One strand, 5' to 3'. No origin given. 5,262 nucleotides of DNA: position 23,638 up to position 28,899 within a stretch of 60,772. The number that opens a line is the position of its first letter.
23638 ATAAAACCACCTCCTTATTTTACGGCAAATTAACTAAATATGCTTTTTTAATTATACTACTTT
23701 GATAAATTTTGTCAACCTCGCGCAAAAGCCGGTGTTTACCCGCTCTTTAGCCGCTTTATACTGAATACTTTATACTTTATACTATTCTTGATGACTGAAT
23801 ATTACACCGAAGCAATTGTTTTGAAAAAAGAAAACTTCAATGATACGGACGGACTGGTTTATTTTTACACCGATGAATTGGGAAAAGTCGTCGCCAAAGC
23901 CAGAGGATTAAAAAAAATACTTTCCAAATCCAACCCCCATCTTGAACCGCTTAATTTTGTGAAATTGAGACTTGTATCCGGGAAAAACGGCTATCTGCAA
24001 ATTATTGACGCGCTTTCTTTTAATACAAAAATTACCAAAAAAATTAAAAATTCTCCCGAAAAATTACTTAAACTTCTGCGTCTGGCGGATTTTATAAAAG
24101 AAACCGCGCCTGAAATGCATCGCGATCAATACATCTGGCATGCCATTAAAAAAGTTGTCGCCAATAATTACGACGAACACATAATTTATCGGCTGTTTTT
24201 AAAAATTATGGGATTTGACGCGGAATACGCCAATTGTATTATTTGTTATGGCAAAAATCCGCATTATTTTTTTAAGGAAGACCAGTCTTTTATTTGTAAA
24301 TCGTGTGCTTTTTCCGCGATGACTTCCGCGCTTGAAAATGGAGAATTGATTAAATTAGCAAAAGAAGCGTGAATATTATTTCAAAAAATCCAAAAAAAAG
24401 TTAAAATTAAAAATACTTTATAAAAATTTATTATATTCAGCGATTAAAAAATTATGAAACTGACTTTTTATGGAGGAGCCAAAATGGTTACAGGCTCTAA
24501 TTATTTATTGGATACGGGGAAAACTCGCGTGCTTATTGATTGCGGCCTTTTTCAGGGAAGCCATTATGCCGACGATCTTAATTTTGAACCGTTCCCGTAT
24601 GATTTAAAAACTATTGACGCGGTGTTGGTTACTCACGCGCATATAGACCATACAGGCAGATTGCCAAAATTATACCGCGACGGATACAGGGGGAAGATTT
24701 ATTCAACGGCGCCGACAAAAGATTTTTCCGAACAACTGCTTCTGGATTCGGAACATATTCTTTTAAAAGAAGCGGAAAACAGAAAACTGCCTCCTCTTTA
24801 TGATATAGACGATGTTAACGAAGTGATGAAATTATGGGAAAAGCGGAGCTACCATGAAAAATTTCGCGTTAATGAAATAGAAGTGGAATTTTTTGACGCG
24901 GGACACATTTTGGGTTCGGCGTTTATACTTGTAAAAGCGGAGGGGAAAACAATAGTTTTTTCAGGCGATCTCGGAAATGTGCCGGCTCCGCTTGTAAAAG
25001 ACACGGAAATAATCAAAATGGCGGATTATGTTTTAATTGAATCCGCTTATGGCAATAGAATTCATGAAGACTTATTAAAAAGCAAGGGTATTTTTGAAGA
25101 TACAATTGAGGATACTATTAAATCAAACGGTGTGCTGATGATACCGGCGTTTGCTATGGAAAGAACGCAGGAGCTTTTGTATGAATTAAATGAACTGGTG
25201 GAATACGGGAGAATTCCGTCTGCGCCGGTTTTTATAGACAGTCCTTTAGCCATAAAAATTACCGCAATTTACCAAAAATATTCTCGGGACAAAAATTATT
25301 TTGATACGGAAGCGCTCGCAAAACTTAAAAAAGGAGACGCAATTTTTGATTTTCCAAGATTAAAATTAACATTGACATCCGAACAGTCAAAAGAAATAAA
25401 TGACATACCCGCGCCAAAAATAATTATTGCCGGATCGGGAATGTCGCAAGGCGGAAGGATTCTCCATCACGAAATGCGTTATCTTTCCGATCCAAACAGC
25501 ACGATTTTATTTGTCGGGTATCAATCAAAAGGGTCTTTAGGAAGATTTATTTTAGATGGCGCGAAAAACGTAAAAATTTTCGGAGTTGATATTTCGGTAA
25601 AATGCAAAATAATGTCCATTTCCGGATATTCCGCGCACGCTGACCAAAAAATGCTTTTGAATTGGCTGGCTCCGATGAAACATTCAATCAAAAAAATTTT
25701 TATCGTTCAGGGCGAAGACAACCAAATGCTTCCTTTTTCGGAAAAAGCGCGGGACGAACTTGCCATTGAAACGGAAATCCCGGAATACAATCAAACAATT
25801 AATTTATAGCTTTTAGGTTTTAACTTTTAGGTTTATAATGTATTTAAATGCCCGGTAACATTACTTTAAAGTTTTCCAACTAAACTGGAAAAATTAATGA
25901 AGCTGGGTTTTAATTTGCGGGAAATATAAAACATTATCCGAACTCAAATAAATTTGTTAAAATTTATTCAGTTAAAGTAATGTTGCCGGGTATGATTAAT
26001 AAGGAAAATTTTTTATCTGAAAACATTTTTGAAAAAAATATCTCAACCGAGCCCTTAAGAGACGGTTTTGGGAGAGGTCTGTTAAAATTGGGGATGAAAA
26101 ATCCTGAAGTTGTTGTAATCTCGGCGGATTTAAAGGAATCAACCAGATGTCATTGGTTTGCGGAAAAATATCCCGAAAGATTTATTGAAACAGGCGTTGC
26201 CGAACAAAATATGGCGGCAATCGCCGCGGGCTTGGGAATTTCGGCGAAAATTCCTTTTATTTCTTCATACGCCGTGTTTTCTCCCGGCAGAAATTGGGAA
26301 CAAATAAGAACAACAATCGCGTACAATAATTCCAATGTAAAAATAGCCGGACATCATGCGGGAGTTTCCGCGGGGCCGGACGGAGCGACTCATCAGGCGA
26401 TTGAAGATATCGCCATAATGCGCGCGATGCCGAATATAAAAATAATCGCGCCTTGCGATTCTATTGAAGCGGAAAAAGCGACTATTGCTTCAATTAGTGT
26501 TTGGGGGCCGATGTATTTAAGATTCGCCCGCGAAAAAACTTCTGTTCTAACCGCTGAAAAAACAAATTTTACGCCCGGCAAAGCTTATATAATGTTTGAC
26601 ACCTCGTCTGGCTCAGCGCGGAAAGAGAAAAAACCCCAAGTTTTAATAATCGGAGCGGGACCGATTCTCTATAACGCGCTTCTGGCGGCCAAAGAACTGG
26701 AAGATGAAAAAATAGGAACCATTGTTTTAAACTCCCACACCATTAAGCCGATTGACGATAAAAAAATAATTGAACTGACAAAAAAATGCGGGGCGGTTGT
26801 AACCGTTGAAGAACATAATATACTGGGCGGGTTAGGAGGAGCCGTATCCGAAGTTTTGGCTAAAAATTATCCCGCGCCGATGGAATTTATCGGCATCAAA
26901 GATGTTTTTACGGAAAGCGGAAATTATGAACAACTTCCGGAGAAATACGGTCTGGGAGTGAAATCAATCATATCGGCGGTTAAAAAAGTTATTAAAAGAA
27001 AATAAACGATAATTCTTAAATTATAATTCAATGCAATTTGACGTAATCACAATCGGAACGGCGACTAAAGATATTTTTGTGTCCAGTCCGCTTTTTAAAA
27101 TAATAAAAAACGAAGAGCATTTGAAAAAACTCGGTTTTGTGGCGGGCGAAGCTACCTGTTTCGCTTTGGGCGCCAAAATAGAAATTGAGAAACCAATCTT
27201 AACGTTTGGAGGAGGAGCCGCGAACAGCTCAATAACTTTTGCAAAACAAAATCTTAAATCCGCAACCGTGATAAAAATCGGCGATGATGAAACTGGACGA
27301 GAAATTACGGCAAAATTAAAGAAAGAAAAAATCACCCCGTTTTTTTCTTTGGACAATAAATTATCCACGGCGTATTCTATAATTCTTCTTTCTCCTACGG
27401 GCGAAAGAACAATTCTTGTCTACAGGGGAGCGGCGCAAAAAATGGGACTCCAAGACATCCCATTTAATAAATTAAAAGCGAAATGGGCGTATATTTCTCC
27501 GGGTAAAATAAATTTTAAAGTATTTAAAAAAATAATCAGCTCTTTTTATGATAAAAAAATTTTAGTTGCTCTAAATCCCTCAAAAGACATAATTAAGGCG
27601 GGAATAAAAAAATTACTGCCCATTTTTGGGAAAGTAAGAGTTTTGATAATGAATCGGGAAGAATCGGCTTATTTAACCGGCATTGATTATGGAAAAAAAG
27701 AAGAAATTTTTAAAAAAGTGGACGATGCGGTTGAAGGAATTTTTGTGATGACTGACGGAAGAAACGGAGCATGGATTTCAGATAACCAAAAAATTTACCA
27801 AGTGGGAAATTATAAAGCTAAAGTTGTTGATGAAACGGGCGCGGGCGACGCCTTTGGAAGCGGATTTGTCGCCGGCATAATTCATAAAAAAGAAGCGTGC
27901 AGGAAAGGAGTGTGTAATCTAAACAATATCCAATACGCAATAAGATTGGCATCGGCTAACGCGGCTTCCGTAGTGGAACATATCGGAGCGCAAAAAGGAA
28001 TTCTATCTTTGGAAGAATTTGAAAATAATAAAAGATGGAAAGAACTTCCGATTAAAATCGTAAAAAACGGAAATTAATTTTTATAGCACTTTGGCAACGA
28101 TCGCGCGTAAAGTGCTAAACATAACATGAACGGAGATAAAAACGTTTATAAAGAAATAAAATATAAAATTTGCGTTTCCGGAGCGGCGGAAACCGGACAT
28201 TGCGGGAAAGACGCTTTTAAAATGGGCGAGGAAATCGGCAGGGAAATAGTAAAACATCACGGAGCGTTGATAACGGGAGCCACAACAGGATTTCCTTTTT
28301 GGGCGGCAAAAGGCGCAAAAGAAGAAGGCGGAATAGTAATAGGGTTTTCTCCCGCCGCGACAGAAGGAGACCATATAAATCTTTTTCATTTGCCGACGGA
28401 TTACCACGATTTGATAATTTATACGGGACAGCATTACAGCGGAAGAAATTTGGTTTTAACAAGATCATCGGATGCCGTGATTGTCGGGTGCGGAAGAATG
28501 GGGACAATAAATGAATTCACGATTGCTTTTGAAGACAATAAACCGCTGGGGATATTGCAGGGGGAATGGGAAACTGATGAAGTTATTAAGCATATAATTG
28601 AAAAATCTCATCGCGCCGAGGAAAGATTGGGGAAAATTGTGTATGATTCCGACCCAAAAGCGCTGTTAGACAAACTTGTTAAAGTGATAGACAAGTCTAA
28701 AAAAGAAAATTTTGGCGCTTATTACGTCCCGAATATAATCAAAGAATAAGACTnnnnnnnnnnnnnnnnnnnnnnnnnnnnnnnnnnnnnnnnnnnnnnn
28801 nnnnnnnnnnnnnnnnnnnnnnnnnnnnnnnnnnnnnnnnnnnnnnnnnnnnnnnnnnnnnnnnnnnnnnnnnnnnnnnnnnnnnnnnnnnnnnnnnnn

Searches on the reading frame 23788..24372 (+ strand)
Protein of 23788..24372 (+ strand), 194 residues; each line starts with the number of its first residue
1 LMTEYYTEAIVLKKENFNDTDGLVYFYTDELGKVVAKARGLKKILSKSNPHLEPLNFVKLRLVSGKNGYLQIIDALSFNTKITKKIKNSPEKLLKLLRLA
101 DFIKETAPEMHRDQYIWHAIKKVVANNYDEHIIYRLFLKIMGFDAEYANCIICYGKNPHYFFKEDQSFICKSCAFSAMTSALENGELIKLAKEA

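Call 66: search_protein_families(library=pfam, proteins=[window:23788-24372:+], max_evalue=0.0001)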
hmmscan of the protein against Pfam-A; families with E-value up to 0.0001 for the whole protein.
window:23788-24372:+ (194 aa): 1 family
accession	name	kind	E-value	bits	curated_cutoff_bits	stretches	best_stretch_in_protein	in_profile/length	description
PF11967.14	RecO_N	-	3.9e-12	46.5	27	1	2-73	1-71/80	Recombination protein O N terminal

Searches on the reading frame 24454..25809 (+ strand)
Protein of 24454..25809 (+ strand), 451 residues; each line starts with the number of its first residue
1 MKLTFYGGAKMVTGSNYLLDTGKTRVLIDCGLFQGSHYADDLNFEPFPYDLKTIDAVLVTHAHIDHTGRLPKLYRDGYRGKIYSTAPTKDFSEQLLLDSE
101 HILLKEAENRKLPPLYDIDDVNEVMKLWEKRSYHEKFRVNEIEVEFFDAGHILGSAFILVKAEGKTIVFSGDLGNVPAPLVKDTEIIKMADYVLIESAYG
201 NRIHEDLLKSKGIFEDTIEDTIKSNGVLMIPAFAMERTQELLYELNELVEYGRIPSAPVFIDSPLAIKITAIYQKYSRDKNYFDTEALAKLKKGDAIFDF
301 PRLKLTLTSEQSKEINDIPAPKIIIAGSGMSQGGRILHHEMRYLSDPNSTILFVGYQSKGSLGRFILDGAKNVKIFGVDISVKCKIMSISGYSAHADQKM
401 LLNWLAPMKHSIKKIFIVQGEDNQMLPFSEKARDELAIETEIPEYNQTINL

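Call 66: search_protein_families(library=pfam, proteins=[window:24454-25809:+], max_evalue=0.0001)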
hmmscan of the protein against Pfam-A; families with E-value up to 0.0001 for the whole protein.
window:24454-25809:+ (451 aa): 5 families
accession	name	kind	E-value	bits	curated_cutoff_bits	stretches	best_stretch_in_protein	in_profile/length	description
PF10996.14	Beta-Casp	-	6.4e-35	120.7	27.7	1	238-366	1-120/120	Beta-Casp domain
PF12706.13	Lactamase_B_2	-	1.3e-12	48.2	27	1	24-196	1-163/200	Beta-lactamase superfamily domain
PF07521.17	RMMBL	-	1.4e-12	47.9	21.6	1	379-443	1-63/63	Zn-dependent metallo-hydrolase RNA specificity domain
PF16661.11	Lactamase_B_6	-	1.1e-11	44.9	27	1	18-170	1-159/193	Metallo-beta-lactamase superfamily domain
PF00753.33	Lactamase_B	-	4.1e-11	43.6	22.7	1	14-176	6-153/196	Metallo-beta-lactamase superfamily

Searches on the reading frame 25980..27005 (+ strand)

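Call 66: search_protein_families(library=pfam, proteins=[window:25980-27005:+], max_evalue=0.0001)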
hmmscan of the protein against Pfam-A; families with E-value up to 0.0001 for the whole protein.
window:25980-27005:+ (341 aa): 2 families
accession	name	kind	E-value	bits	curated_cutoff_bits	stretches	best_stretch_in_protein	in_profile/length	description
PF02779.29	Transket_pyr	-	7.9e-39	133.5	27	1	27-186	6-171/174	Transketolase, pyrimidine binding domain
PF02780.25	Transketolase_C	-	4.4e-25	88.4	25.9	1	215-330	6-124/124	Transketolase, C-terminal domain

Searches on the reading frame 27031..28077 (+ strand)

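Call 66: search_protein_families(library=pfam, proteins=[window:27031-28077:+], max_evalue=0.0001)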
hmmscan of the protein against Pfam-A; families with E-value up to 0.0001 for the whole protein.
window:27031-28077:+ (348 aa): 1 family
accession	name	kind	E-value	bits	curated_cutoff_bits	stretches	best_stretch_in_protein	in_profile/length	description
PF00294.29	PfkB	-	1.4e-33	117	25.8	1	54-322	30-297/302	pfkB family carbohydrate kinase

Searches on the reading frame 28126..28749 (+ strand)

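Call 67: search_protein_families(library=pfam, proteins=[window:28126-28749:+], max_evalue=0.0001)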
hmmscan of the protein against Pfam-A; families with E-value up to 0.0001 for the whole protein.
window:28126-28749:+ (207 aa): 2 families
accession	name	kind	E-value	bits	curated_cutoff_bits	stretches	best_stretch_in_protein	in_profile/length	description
PF18306.6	LDcluster4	-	2.9e-31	108.6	26.3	1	12-178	1-148/151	SLOG cluster4 family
PF03641.19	Lysine_decarbox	-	8.9e-05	23.1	27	0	60-183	4-130/131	Possible lysine decarboxylase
